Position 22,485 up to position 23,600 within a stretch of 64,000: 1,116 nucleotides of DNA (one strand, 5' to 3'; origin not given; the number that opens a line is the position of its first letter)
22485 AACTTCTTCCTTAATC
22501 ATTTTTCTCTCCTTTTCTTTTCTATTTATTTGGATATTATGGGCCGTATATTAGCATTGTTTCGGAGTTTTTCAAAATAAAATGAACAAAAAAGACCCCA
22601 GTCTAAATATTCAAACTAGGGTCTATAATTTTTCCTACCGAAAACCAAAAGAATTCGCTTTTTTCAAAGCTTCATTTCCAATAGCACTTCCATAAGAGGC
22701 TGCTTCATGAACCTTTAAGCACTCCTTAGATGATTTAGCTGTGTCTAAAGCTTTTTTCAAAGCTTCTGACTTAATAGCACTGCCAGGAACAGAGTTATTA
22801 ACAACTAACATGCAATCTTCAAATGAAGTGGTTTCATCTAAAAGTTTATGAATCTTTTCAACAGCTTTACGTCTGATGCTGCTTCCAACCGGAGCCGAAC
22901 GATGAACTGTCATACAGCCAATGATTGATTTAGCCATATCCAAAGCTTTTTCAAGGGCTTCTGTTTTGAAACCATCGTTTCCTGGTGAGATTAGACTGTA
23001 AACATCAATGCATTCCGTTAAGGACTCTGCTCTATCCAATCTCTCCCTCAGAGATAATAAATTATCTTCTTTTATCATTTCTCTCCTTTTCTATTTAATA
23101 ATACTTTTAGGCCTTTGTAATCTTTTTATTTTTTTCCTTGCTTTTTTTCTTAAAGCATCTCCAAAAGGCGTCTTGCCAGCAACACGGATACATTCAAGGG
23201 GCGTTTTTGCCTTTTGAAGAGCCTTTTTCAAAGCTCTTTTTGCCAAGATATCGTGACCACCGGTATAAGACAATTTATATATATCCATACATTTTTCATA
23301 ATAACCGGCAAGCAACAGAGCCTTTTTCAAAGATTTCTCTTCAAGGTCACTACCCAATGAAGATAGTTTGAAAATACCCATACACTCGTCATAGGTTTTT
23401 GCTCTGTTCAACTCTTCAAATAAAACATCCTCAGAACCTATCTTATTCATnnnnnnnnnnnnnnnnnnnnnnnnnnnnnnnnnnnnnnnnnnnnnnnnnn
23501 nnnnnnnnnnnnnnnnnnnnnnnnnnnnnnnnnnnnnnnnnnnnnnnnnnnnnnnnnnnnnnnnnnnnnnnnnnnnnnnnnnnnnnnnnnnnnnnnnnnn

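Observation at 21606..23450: Tandem trio of paralogous genes built from a roughly 35-aa Cys-containing helical repeat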

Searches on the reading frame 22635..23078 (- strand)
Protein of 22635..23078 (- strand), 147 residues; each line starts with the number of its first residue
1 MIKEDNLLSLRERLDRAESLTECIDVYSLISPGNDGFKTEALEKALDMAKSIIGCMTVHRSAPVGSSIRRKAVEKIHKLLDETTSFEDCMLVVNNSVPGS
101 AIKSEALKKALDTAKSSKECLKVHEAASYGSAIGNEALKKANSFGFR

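Call 3: search_protein_families(library=pfam, proteins=[window:22635-23078:-], max_evalue=10)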
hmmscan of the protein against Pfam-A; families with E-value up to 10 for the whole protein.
window:22635-23078:- (147 aa): 1 family
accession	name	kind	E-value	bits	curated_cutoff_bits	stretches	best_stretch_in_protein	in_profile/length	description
PF07983.18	X8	-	0.19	12.8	25.7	1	100-140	7-50/76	X8 domain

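Call 4: search_protein_families(library=ncbifam, proteins=[window:22635-23078:-], max_evalue=10)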
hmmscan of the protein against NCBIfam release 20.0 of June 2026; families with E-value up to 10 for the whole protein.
window:22635-23078:- (147 aa): 2 families
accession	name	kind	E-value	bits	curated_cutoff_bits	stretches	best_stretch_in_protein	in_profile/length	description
TIGR01740.1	pyrF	equivalog_domain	0.09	12.5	92.3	1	70-120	88-138/216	orotidine-5'-phosphate decarboxylase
NF040706.1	photo_cyt_PufC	equivalog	0.16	11.4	150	1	50-139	124-208/312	photosynthetic reaction center cytochrome PufC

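Call 13: find_homologous_proteins(query=window:22635-23078:-, max_evalue=0.01)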
Query window:22635-23078:- (147 aa): 1 proteins with E <= 0.01 among 1530 candidates.
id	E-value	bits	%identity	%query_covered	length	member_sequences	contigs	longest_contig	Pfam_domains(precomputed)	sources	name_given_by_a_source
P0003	1.9e-55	205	100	68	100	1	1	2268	-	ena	-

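Call 30: predict_structure(alignment_id=A3)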
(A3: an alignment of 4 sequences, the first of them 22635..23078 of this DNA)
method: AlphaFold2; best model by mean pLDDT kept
length: 147 residues; sequences in the alignment: 4
mean_pLDDT: 90.9   pTM: 0.77
mean pLDDT of the five models: 90.9, 90.9, 90.7, 90.5, 90.1
residues with pLDDT >= 90: 116; 70-90: 23; 50-70: 5; < 50: 3
segments of 3 or more residues with pLDDT < 50: none
pLDDT, mean of each block of 10 residues (from residue 1): 69 96 95 90 96 94 91 94 93 89 93 95 93 95 75
secondary structure, 60 per line:
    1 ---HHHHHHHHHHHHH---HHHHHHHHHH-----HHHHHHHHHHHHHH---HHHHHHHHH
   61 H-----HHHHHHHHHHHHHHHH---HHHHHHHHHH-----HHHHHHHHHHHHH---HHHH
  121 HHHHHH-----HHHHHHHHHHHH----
elements in order: H4-16 H20-29 H35-48 H52-61 H67-82 H86-95 H101-113 H117-126 H132-143

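Call 36: fold_search(model_id=the predicted structure, library=pdb)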
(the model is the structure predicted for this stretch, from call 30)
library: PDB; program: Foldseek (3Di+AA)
matches with E <= 10: 588; with E <= 0.001: 0
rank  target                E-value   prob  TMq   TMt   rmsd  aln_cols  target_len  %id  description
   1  5k7v_A                1.4e-01  0.41  0.24  0.15  16.5       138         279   14  Computational Design of Self-Assembling Cyclic Protein Homooligomers (released 2017-04-12)
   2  8chy                  1.7e-01  0.90  0.38  0.25   6.8       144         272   14  Crystal structure of an 8-repeat consensus TPR superhelix with Zinc. (released 2024-02-21)
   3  8h77_F                1.9e-01  0.47  0.28  0.17  13.1       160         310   12  Hsp90-AhR-p23-XAP2 complex (released 2023-01-04)
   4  8eq8_B                2.1e-01  0.57  0.31  0.21  17.6       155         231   12  The crystal structure of 14-3-3 Beta containing 3-nitrotyrosine at position Y130 (released 2023-01-25)
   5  2c63_A                2.1e-01  0.44  0.29  0.20  17.7       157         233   15  14-3-3 Protein Eta (Human) Complexed to Peptide (released 2005-11-21)
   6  4dnk_B                2.2e-01  0.38  0.27  0.19  17.4       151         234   11  Crystal structure of a tyrosine 3-monooxygenase/tryptophan 5-monooxygenase activation protein, beta polypeptide (YWHAB (released 2012-02-22)
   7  7mwq_B                2.3e-01  0.85  0.46  0.35   9.6       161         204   17  Structure of De Novo designed beta sheet heterodimer LHD29A53/B53 (released 2022-01-19)
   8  9e8g_Y                2.3e-01  0.75  0.37  0.18   9.1       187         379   16  Nub1/Fat10-processing human 26S proteasome bound to Txnl1 with Rpt5 at top of spiral staircase (released 2024-12-04)
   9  8ga7                  2.5e-01  0.21  0.18  0.07  21.4       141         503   14  Geometrically programmable nanomaterial construction using regularized protein building blocks (released 2024-03-13)
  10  7zub_C                2.9e-01  0.57  0.33  0.19  12.8       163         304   12  Cryo-EM structure of the indirubin-bound Hsp90-XAP2-AHR complex (released 2022-11-23)
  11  4aif_A                3.2e-01  0.30  0.26  0.26  13.2       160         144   12  AIP TPR domain in complex with human Hsp90 peptide (released 2013-01-23)
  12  5mu7_A                3.3e-01  0.47  0.32  0.18  10.3       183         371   13  Crystal Structure of the beta/delta-COPI Core Complex (released 2017-06-28)
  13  5l0y_A                3.7e-01  0.69  0.37  0.35  10.0       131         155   13  Crystal Structure of a Sec72-ssa1 c-terminal peptide fusion protein (released 2017-03-22)
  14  3asf_A                3.7e-01  0.63  0.37  0.33   6.9       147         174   16  MamA MSR-1 C2 (released 2011-07-20)
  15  8usb_Y                3.9e-01  0.51  0.34  0.18   9.1       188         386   15  Non-substrate-engaged human 26S proteasome with Nub1/FAT10 bound to Rpn1 (released 2024-11-06)
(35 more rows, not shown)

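Call 50: search_protein_families(library=phrogs, proteins=[window:22635-23078:-], max_evalue=0.1)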
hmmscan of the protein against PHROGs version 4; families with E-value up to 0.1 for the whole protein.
window:22635-23078:- (147 aa): 0 families

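Call 51: search_protein_families(library=padloc, proteins=[window:22635-23078:-], max_evalue=0.1)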
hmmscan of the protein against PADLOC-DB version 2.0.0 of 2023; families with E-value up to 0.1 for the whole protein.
window:22635-23078:- (147 aa): 0 families

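Call 52: search_solved_structures(query=A3, max_evalue=10, show_alignments=2)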
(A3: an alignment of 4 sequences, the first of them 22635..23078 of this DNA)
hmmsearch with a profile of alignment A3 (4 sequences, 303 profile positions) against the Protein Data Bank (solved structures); distinct sequences matched with E-value up to 10: 3.
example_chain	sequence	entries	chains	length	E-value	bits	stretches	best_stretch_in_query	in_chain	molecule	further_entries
5byo_A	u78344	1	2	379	0.0015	21.1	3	195-299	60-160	dTor_12x31L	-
4yxz_A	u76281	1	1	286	0.0079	18.8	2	194-299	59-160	dTor_9x31L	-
8ahq_A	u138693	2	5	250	2.5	10.6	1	148-192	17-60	Enoyl-CoA hydratase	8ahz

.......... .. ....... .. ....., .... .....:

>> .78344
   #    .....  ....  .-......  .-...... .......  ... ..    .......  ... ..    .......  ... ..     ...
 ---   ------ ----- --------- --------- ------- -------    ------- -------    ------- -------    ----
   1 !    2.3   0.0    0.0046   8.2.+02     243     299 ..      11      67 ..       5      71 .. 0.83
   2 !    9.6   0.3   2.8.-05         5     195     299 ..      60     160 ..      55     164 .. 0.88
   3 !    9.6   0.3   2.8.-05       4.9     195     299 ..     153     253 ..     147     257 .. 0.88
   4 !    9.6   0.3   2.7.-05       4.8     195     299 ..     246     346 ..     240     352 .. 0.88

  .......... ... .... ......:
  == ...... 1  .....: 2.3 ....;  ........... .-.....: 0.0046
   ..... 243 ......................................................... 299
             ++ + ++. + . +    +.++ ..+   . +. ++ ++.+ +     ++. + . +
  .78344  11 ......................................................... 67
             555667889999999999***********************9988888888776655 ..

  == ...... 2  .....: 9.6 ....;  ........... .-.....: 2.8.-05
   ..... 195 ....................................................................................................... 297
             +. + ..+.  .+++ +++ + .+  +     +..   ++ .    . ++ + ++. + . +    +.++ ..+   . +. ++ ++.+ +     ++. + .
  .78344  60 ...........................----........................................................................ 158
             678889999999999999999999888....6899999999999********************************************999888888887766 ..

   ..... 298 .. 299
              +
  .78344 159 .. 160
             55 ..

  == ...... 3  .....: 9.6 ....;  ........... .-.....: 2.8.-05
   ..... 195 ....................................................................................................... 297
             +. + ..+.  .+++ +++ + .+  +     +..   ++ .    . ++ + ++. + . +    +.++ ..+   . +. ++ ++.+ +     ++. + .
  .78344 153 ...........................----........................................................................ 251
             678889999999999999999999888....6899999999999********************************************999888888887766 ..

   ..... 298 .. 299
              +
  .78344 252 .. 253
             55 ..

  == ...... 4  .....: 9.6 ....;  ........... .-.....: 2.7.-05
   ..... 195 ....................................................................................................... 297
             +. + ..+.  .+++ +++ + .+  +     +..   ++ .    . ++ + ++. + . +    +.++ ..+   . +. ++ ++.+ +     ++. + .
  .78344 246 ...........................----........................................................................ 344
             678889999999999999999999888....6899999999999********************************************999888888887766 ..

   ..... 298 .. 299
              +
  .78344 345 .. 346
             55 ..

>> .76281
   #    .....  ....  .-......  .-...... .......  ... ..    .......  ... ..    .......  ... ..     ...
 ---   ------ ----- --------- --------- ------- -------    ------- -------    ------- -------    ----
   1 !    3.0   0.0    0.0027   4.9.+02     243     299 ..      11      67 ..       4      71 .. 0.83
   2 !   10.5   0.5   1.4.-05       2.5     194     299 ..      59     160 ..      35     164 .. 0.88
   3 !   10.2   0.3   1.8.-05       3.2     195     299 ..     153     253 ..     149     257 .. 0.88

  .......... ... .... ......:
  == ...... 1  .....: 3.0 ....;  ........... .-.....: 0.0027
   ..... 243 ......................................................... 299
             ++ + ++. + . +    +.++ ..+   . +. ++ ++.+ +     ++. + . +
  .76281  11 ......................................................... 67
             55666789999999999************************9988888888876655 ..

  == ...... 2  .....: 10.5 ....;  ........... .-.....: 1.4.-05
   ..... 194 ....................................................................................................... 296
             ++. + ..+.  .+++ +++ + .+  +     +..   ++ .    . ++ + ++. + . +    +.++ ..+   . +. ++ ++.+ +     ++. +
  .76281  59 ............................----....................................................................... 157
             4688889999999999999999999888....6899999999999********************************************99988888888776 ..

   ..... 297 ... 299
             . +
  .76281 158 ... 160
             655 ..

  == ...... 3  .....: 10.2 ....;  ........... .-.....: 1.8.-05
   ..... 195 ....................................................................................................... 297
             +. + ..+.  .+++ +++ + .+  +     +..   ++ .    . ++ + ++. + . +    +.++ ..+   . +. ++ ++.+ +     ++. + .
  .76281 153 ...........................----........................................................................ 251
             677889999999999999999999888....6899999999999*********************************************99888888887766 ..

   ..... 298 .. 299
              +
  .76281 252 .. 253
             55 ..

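Call 67: fold_search(model_id=the predicted structure, library=viral)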
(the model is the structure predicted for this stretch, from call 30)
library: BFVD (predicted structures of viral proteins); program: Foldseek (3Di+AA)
matches with E <= 10: 371; with E <= 0.001: 0
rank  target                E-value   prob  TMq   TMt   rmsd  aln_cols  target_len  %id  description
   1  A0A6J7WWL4            7.0e-02  0.96  0.42  0.18   6.7       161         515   14  Uncharacterized protein [uncultured Caudovirales phage]
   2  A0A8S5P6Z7            3.2e-01  0.30  0.23  0.04  10.8       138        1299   18  Minor tail protein [Siphoviridae sp. ctsUY14]
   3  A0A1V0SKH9            3.4e-01  0.69  0.39  0.17   7.9       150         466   13  Sel1 repeat protein [Klosneuvirus KNV1]
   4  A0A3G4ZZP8            4.4e-01  0.51  0.39  0.14   8.8       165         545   11  Uncharacterized protein [Harvfovirus sp.]
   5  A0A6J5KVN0            5.1e-01  0.38  0.32  0.14  12.1       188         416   12  Methyltransferase FkbM [uncultured Caudovirales phage]
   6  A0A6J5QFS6            5.4e-01  0.54  0.37  0.12  13.3       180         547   11  Glycosyltransferase 2-like [uncultured Caudovirales phage]
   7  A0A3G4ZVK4            5.7e-01  0.77  0.42  0.23   5.1       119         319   10  Uncharacterized protein [Edafosvirus sp.]
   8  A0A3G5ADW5            6.6e-01  0.54  0.40  0.25   8.2       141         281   12  Uncharacterized protein [Satyrvirus sp.]
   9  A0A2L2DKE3            6.6e-01  0.41  0.36  0.20   6.9       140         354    7  Uncharacterized protein [Acanthamoeba polyphaga mimivirus]
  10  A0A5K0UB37            6.6e-01  0.41  0.36  0.17  10.9       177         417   11  Uncharacterized protein [Yasminevirus sp. GU-2018]
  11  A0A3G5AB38            6.9e-01  0.28  0.31  0.17  10.9       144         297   10  Sel1 repeat family protein (Fragment) [Hyperionvirus sp.]
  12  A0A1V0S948            6.9e-01  0.28  0.35  0.16  11.6       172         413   10  TPR repeat protein [Catovirus CTV1]
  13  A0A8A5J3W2            7.3e-01  0.18  0.26  0.23  12.8       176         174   14  (no name in the UniProt tables at hand)
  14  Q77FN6                7.7e-01  0.28  0.34  0.14   7.6       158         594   12  WSSV121 [White spot syndrome virus]
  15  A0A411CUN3            7.7e-01  0.12  0.21  0.17  15.7       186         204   13  (no name in the UniProt tables at hand)
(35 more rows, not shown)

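Call 73: find_related_loci(query=window:22635-23078:-, collection=metagenome_contigs, flank=6000)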
Query window:22635-23078:- (147 aa) in metagenome_contigs; peptide patterns used: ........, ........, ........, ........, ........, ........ (x = any residue, [..] = any of these).
598 stretches matched a pattern, but none encodes a relative of the query by tblastn (E <= 1e-3).

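Call 74: find_related_loci(query=window:22635-23078:-, collection=viral_contigs, flank=6000)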
Query window:22635-23078:- (147 aa) in viral_contigs; peptide patterns used: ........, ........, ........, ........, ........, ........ (x = any residue, [..] = any of these).
116 stretches matched a pattern, but none encodes a relative of the query by tblastn (E <= 1e-3).

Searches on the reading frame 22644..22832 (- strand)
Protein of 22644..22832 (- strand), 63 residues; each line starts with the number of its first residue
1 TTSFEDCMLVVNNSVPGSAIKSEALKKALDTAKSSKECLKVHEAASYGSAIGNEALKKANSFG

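Call 63: find_homologous_proteins(query=A5, max_evalue=0.001)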
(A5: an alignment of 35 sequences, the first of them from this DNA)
Query A5 (35 sequences) (63 aa, profile of the alignment): 2 proteins with E <= 0.001 among 731 candidates.
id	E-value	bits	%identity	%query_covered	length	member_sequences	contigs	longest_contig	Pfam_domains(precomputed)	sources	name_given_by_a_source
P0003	7.6e-31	123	100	100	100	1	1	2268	-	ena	-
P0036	2.2e-17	80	-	-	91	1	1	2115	-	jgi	jgi:hypothetical protein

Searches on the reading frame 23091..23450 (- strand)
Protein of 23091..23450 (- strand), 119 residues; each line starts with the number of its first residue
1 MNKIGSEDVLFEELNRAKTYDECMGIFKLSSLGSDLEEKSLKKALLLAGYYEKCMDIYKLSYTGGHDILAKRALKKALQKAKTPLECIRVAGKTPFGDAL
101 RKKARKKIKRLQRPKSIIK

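Call 3: search_protein_families(library=pfam, proteins=[window:23091-23450:-], max_evalue=10)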
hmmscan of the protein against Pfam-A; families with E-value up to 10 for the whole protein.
window:23091-23450:- (119 aa): 0 families

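Call 4: search_protein_families(library=ncbifam, proteins=[window:23091-23450:-], max_evalue=10)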
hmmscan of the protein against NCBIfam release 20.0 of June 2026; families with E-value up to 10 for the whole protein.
window:23091-23450:- (119 aa): 0 families

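Call 50: search_protein_families(library=phrogs, proteins=[window:23091-23450:-], max_evalue=0.1)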
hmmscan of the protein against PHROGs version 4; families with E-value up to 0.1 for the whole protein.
window:23091-23450:- (119 aa): 0 families

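Call 51: search_protein_families(library=padloc, proteins=[window:23091-23450:-], max_evalue=0.1)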
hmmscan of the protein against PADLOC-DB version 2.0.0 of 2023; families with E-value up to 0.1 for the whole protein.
window:23091-23450:- (119 aa): 0 families

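Call 76: find_related_loci(query=window:23091-23450:-, collection=metagenome_contigs, flank=8000)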
Query window:23091-23450:- (119 aa) in metagenome_contigs; peptide patterns used: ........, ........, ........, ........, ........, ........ (x = any residue, [..] = any of these).
598 stretches matched a pattern, but none encodes a relative of the query by tblastn (E <= 1e-3).
